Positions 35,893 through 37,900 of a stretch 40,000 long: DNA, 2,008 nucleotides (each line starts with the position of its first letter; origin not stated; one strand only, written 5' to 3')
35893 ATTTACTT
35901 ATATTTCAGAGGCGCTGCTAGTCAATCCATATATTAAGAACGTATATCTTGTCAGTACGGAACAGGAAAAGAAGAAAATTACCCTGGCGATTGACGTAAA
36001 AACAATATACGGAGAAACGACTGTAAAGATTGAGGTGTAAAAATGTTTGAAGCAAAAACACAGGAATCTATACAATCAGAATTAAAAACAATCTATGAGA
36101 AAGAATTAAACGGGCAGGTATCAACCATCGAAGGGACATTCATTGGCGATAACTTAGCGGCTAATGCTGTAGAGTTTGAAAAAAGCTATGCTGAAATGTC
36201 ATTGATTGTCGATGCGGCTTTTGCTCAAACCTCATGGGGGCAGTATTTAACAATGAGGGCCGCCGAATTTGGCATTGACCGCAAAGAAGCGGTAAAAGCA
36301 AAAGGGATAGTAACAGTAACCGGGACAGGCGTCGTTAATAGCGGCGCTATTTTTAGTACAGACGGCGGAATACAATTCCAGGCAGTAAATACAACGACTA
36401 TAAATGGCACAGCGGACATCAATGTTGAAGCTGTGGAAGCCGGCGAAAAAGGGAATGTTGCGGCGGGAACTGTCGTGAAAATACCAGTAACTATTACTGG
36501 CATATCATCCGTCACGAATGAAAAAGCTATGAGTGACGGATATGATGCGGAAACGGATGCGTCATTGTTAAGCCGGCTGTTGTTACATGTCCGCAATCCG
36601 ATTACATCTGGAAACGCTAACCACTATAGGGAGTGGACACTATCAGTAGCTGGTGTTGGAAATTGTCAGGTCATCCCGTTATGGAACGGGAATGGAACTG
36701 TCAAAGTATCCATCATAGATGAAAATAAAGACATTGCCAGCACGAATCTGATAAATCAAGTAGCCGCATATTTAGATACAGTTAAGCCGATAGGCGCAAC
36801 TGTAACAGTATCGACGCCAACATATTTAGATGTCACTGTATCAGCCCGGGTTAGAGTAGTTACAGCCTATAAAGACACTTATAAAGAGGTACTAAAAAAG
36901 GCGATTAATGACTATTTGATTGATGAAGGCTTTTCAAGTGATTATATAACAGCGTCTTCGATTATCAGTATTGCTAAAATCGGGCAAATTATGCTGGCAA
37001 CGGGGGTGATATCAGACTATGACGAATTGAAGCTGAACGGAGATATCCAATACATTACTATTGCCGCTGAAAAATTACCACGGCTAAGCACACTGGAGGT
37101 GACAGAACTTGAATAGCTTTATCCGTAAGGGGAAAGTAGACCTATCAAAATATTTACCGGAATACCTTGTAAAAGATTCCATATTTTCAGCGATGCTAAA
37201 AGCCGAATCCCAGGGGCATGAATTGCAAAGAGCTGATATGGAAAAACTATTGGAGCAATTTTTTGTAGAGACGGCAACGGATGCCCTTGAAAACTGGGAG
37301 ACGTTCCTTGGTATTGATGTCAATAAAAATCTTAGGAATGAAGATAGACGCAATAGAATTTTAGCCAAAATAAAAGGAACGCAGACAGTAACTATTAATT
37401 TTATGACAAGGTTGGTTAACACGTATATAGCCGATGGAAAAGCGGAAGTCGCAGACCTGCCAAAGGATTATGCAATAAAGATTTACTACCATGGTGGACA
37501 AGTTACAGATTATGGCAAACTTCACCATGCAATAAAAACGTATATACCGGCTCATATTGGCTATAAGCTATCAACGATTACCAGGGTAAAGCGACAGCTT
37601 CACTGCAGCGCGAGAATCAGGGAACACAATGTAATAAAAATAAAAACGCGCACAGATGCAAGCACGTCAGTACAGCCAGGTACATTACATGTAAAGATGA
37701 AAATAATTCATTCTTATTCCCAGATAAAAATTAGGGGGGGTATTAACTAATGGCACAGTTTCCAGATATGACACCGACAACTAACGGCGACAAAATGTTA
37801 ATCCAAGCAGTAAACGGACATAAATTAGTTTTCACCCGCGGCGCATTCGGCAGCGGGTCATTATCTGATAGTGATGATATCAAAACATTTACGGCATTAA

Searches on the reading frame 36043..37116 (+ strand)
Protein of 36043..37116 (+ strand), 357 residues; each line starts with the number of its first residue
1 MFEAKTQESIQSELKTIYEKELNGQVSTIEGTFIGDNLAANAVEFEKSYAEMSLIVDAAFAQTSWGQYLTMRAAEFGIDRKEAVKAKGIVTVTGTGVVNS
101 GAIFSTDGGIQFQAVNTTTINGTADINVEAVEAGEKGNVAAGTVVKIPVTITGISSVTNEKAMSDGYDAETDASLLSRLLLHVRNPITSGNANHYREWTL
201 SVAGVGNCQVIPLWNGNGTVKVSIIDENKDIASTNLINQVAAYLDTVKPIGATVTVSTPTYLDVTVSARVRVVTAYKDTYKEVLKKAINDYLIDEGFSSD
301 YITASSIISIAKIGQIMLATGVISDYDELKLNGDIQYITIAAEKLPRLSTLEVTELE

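Call 15: search_protein_families(library=pfam, proteins=[window:36043-37116:+], max_evalue=0.01)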
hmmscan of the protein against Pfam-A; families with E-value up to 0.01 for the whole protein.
window:36043-37116:+ (357 aa): 1 family
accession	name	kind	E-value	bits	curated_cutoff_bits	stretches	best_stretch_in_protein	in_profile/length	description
PF04865.19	Baseplate_J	-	2.3e-68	230.7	21.1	1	66-309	2-254/255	Baseplate J-like protein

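Call 26: find_encoding_contigs(protein=window:36043-37116:+, flank=10000, max_places=10)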
Protein window:36043-37116:+ (357 aa): 23 contigs read that carry it; 10 places shown.
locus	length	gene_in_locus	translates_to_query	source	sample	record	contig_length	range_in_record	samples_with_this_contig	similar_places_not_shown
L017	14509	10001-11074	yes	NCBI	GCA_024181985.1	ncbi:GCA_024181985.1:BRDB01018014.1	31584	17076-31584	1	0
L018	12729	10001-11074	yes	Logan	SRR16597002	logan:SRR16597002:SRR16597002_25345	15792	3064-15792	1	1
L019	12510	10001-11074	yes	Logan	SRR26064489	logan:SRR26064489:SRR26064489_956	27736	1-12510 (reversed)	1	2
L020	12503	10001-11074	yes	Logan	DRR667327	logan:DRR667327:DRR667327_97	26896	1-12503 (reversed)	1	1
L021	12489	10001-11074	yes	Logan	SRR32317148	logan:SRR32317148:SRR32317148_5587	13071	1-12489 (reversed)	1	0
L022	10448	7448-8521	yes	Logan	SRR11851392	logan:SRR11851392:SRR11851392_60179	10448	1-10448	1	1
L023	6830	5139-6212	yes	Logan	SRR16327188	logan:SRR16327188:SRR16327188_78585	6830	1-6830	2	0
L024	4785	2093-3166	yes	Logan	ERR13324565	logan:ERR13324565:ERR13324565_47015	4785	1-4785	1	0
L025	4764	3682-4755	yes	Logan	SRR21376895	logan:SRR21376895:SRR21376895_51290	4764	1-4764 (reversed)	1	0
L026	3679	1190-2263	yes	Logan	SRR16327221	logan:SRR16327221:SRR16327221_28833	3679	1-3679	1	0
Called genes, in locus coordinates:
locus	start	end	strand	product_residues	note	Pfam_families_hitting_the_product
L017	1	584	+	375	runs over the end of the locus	PF05065:Phage_capsid, PF25209:Phage_capsid_4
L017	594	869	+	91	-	PF05135:Phage_connect_1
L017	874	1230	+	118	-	PF05521:Phage_HCP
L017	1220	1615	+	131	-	PF04883:HK97-gp10_like (weak)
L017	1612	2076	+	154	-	PF20765:Phage_tail_terminator_8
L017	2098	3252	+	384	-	PF04984:Phage_sheath_1, PF17482:Phage_sheath_1C (weak)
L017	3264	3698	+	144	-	PF09393:DUF2001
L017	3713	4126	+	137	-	PF08890:Phage_TAC_5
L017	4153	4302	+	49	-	-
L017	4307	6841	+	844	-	PF10145:PhageMin_Tail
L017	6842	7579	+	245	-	PF21821:Dit_like (weak)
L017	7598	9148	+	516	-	PF24032:YQBQ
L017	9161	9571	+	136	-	PF10844:DUF2577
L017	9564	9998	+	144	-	PF10934:Sheath_initiator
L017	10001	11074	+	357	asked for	PF04865:Baseplate_J, PF26078:Baseplate_J_M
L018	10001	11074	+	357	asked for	PF04865:Baseplate_J, PF26078:Baseplate_J_M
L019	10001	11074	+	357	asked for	PF04865:Baseplate_J, PF26078:Baseplate_J_M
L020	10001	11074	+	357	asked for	PF04865:Baseplate_J, PF26078:Baseplate_J_M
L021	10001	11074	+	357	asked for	PF04865:Baseplate_J, PF26078:Baseplate_J_M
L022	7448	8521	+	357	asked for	PF04865:Baseplate_J, PF26078:Baseplate_J_M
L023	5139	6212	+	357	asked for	PF04865:Baseplate_J, PF26078:Baseplate_J_M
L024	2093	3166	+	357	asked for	PF04865:Baseplate_J, PF26078:Baseplate_J_M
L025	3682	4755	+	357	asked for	PF04865:Baseplate_J, PF26078:Baseplate_J_M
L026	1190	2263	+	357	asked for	PF04865:Baseplate_J, PF26078:Baseplate_J_M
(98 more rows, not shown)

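Call 64: list_cluster_members(proteins=[window:36043-37116:+, window:37109-37750:+, window:5589-7142:-, window:28135-29298:+])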
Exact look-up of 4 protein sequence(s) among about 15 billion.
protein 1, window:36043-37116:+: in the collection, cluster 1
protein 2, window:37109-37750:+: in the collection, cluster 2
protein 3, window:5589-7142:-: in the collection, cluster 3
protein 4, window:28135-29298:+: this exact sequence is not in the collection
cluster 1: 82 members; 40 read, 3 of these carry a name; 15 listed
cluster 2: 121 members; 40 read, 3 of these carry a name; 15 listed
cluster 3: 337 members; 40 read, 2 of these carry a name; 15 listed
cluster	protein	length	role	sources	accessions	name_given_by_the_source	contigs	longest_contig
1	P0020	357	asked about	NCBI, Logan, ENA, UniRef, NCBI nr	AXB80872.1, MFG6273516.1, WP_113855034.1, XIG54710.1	baseplate J/gp47 family protein [Megasphaera hexanoica] | Baseplate J/gp47 family protein n=1 Tax=Megasphaera hexanoica TaxID=1675036 ...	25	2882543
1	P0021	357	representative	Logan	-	-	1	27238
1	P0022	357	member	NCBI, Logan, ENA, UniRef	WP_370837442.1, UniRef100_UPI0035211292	baseplate J/gp47 family protein [Megasphaera sp.] | baseplate J/gp47 family protein n=1 Tax=Megasphaera sp. TaxID=2023260 RepID=UPI0035211292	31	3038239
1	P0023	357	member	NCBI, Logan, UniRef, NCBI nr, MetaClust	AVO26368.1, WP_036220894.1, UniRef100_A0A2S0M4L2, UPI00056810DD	baseplate J/gp47 family protein [Megasphaera elsdenii] | Uncharacterized protein n=1 Tax=Megasphaera elsdenii TaxID=907 RepID=A0A2S0M4L2_MEGEL | status=active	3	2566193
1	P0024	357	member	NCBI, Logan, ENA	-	-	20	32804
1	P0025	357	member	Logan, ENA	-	-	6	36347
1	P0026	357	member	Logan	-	-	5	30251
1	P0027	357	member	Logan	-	-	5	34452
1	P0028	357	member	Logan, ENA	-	-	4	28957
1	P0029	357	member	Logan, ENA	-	-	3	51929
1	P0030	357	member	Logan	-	-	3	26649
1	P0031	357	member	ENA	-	-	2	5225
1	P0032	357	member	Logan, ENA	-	-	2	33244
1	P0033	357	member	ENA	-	-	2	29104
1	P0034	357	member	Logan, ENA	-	-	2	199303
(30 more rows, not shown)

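Call 65: find_encoding_contigs(protein=P0023, flank=10000, max_places=4)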
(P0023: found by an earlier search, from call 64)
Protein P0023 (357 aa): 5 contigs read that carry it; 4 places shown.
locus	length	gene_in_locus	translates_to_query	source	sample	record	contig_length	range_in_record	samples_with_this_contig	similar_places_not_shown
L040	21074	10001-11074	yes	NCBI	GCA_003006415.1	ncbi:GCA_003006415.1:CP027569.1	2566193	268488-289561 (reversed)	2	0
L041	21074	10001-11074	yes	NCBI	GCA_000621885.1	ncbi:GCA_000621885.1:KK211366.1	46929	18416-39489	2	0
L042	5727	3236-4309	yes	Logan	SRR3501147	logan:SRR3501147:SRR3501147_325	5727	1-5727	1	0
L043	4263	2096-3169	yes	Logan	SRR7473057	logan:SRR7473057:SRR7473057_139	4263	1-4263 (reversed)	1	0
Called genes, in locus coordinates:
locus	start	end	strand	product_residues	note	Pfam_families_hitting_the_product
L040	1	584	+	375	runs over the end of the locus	PF05065:Phage_capsid, PF25209:Phage_capsid_4 (weak)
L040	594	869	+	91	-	PF05135:Phage_connect_1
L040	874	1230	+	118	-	PF05521:Phage_HCP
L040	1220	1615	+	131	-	PF04883:HK97-gp10_like (weak)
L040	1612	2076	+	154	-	PF20765:Phage_tail_terminator_8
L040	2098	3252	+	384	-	PF04984:Phage_sheath_1, PF17482:Phage_sheath_1C (weak)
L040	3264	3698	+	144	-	PF09393:DUF2001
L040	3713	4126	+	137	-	PF08890:Phage_TAC_5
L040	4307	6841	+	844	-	PF10145:PhageMin_Tail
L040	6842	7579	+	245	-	PF21821:Dit_like (weak)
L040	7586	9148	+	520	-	PF24032:YQBQ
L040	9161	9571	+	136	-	PF10844:DUF2577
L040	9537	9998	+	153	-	PF10934:Sheath_initiator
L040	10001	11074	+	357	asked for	PF04865:Baseplate_J, PF26078:Baseplate_J_M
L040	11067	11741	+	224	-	PF10076:Phage_Mu_Gp48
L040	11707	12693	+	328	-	-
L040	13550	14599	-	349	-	PF13495:Phage_int_SAM_4 (faint), PF00589:Phage_integrase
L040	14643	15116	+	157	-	-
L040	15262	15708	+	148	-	PF05105:Phage_holin_4_1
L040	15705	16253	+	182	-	PF01520:Amidase_3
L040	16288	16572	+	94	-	-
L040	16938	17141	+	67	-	PF20038:HTH_59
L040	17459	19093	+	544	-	-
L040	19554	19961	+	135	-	PF03682:UPF0158 (weak)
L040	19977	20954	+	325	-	PF00586:AIRS, PF02769:AIRS_C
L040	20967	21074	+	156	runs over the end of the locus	PF02367:TsaE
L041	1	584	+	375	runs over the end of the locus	PF05065:Phage_capsid, PF25209:Phage_capsid_4 (weak)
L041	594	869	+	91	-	PF05135:Phage_connect_1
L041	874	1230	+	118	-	PF05521:Phage_HCP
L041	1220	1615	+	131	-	PF04883:HK97-gp10_like (weak)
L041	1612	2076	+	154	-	PF20765:Phage_tail_terminator_8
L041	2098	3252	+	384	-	PF04984:Phage_sheath_1, PF17482:Phage_sheath_1C (weak)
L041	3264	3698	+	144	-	PF09393:DUF2001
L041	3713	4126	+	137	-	PF08890:Phage_TAC_5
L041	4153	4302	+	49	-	-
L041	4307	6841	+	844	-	PF10145:PhageMin_Tail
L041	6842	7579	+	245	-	PF21821:Dit_like (weak)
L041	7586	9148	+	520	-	PF24032:YQBQ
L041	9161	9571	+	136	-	PF10844:DUF2577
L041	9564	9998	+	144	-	PF10934:Sheath_initiator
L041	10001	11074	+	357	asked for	PF04865:Baseplate_J, PF26078:Baseplate_J_M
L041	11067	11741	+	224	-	PF10076:Phage_Mu_Gp48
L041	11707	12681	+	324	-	-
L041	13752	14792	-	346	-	PF13495:Phage_int_SAM_4 (faint), PF00589:Phage_integrase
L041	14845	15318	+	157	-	-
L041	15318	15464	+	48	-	-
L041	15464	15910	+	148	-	PF05105:Phage_holin_4_1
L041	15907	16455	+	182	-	PF01520:Amidase_3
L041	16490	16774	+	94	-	-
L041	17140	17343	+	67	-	PF20038:HTH_59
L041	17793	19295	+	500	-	-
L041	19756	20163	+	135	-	PF03682:UPF0158 (weak)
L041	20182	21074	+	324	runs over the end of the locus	PF00586:AIRS, PF02769:AIRS_C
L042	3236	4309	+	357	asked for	PF04865:Baseplate_J, PF26078:Baseplate_J_M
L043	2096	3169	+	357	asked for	PF04865:Baseplate_J, PF26078:Baseplate_J_M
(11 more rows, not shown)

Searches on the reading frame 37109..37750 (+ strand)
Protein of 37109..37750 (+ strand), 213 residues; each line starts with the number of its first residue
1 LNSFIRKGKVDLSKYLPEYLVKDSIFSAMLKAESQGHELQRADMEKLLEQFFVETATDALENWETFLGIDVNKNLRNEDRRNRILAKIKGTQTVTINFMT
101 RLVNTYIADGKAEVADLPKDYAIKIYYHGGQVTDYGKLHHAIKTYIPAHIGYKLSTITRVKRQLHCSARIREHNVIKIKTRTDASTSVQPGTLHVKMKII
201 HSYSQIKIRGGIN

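Call 15: search_protein_families(library=pfam, proteins=[window:37109-37750:+], max_evalue=0.01)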
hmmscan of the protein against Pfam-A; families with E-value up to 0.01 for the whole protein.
window:37109-37750:+ (213 aa): 1 family
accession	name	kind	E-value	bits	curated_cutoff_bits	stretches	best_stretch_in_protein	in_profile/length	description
PF10076.14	Phage_Mu_Gp48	-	1.1e-22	81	37.4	1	12-153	3-146/150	Bacteriophage Mu-like, Gp48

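Call 25: find_encoding_contigs(protein=window:37109-37750:+, flank=10000, max_places=10)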
Protein window:37109-37750:+ (213 aa): 5 contigs read that carry it; 1 place shown.
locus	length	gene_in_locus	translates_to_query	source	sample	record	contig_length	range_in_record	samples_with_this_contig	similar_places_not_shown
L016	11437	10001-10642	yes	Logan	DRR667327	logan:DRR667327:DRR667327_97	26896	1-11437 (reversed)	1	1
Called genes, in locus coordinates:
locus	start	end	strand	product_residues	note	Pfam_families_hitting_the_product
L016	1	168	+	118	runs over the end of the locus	PF05521:Phage_HCP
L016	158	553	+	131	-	PF04883:HK97-gp10_like (weak)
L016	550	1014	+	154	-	PF20765:Phage_tail_terminator_8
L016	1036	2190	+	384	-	PF04984:Phage_sheath_1, PF17482:Phage_sheath_1C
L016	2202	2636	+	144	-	PF09393:DUF2001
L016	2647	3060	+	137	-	PF08890:Phage_TAC_5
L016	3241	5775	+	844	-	PF10145:PhageMin_Tail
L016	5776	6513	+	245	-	PF21821:Dit_like (weak)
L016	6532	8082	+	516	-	PF24032:YQBQ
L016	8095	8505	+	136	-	PF10844:DUF2577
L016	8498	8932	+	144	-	PF10934:Sheath_initiator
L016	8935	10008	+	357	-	PF04865:Baseplate_J, PF26078:Baseplate_J_M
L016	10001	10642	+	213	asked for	PF10076:Phage_Mu_Gp48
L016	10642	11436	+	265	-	?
